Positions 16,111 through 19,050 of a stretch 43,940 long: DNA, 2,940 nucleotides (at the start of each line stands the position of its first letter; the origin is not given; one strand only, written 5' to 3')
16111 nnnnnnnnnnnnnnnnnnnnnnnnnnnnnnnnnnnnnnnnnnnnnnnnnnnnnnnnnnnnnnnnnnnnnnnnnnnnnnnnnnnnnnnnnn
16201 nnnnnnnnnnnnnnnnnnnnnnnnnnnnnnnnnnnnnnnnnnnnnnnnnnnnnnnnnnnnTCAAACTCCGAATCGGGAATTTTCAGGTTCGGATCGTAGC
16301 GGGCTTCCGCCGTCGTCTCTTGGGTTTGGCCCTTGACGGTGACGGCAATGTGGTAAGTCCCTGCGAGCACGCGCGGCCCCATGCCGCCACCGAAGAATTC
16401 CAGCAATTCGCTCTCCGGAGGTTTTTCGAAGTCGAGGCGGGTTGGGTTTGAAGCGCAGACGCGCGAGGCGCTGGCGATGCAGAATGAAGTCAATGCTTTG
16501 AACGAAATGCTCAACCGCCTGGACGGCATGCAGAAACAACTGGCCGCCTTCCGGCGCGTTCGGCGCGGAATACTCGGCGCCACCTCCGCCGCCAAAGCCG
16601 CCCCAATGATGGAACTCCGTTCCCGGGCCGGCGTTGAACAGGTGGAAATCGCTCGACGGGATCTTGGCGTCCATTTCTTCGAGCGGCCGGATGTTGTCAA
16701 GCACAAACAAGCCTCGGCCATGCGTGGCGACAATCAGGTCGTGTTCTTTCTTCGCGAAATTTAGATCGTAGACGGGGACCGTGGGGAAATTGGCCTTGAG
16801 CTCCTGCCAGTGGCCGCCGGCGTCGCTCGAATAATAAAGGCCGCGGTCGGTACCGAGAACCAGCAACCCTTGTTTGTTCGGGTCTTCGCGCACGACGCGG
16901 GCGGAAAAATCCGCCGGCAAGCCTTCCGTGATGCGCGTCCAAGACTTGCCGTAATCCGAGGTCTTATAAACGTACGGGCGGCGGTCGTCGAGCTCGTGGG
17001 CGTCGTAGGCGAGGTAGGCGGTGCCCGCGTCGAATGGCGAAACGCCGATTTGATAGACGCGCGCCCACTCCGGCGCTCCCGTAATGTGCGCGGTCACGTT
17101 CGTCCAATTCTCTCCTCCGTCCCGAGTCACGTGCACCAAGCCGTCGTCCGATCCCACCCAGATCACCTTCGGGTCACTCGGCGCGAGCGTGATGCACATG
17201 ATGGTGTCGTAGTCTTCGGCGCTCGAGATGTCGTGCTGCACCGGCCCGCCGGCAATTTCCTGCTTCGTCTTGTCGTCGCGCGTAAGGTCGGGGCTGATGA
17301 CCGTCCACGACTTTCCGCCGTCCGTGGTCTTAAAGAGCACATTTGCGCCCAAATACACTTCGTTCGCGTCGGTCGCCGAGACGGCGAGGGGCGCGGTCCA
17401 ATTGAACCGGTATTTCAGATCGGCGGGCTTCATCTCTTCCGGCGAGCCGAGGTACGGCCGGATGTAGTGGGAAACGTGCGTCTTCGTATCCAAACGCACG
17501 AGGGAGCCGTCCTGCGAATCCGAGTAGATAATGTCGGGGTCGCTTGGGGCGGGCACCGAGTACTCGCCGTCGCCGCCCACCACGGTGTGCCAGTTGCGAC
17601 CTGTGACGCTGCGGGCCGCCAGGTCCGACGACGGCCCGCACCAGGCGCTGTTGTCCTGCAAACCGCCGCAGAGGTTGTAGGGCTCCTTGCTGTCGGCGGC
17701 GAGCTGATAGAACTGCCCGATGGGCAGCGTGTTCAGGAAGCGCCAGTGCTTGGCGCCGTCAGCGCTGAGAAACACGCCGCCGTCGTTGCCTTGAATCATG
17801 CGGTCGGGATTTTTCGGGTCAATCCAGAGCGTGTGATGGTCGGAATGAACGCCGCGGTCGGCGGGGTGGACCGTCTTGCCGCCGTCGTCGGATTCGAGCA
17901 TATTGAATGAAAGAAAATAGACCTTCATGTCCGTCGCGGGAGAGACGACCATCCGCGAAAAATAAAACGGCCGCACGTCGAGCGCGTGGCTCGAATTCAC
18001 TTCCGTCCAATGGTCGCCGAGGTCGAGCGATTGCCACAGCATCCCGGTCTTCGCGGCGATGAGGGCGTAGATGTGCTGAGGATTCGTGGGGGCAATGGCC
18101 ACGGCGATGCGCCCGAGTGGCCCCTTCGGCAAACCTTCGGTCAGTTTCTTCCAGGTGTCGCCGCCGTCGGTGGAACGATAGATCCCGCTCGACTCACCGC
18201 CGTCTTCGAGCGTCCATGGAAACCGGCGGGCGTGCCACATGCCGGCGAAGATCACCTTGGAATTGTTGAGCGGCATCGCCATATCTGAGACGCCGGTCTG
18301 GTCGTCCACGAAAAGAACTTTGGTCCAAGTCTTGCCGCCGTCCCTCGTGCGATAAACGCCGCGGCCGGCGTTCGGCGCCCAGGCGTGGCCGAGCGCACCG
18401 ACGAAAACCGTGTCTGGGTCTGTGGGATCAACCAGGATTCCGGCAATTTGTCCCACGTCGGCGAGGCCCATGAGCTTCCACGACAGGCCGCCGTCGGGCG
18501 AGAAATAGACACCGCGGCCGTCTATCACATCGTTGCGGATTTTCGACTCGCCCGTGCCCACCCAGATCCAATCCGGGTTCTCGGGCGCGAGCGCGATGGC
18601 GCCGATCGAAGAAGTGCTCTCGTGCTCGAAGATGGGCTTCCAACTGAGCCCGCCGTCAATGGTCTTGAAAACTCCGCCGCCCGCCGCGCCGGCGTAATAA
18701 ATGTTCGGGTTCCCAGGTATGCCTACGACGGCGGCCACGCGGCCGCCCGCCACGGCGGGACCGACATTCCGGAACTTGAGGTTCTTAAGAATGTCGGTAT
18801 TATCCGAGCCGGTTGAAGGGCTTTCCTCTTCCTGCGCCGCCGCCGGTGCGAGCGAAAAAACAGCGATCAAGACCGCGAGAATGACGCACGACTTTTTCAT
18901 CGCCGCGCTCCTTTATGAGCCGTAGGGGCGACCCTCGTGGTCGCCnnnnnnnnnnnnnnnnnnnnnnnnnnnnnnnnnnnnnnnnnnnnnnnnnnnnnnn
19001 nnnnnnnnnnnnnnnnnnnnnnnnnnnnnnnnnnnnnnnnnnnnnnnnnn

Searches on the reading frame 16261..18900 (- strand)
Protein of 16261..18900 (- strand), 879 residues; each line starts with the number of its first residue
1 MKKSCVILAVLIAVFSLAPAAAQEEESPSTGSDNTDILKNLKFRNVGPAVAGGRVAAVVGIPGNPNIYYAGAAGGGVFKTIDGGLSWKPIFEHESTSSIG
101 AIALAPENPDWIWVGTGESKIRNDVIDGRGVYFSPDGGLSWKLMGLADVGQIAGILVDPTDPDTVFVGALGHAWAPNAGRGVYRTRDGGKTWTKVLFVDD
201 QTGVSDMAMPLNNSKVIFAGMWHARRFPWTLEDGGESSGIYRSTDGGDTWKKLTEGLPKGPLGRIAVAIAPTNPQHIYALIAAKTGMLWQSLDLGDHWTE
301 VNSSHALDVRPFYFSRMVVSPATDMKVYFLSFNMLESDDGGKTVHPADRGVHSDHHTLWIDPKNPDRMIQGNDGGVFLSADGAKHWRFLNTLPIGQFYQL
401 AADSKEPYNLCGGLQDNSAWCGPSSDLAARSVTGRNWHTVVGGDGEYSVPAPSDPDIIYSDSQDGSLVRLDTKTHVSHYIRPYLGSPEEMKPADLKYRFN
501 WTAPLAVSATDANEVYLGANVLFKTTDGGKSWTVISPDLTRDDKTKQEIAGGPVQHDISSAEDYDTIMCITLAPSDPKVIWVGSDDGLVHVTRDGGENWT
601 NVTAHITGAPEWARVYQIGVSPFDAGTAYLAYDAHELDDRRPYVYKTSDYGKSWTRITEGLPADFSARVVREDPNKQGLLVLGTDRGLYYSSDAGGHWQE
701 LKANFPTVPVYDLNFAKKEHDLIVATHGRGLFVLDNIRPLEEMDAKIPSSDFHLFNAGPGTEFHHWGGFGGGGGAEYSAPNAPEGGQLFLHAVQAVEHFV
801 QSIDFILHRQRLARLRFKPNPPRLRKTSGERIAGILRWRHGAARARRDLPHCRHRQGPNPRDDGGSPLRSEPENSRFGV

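Call 48: search_protein_families(library=pfam, proteins=[window:16261-18900:-], max_evalue=0.00001)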
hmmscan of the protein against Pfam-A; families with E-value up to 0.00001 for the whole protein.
window:16261-18900:- (879 aa): 3 families
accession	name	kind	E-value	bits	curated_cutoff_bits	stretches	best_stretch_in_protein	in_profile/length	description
PF15902.12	Sortilin-Vps10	-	1.8e-31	109.9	33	1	644-726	3-86/446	Sortilin, neurotensin receptor 3,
PF02012.26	BNR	-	1.9e-09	36.5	27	0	241-252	1-12/12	BNR/Asp-box repeat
PF14870.12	PSII_BNR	-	7.5e-08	32.4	27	0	235-311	35-107/303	Photosynthesis system II assembly factor YCF48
